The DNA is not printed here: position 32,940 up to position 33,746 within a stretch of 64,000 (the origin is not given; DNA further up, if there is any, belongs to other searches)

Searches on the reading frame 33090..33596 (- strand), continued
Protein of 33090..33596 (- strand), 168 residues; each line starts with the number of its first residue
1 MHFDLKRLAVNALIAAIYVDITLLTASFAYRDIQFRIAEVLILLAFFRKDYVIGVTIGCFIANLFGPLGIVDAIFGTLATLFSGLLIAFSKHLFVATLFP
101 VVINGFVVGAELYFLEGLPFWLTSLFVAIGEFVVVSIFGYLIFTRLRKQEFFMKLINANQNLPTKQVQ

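Call 63: search_protein_families(library=pfam, proteins=[L009:1543-2445:+, L017:1470-2426:+, L009:944-1531:+])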
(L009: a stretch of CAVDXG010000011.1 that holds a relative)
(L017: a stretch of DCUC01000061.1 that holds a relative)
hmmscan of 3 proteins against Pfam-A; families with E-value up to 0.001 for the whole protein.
L009:1543-2445:+ (300 aa): 3 families
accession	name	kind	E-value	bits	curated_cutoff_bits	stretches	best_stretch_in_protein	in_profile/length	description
PF13793.12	Pribosyltran_N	-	4e-41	140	25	1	5-120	2-117/117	N-terminal domain of ribose phosphate pyrophosphokinase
PF00156.33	Pribosyltran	-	1.8e-20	73.3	26.3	1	152-280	16-150/158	Phosphoribosyl transferase domain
PF14572.12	Pribosyl_synth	-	6.3e-15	56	27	1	208-296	73-170/184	Phosphoribosyl synthetase-associated domain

L017:1470-2426:+ (318 aa): 3 families
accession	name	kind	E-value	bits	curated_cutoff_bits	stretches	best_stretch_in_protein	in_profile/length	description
PF13793.12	Pribosyltran_N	-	3.6e-45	153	25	1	5-121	1-117/117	N-terminal domain of ribose phosphate pyrophosphokinase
PF14572.12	Pribosyl_synth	-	3.1e-18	66.8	27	1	206-301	70-170/184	Phosphoribosyl synthetase-associated domain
PF00156.33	Pribosyltran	-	3.7e-16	59.3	26.3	1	158-269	17-132/158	Phosphoribosyl transferase domain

L009:944-1531:+ (195 aa): 0 families
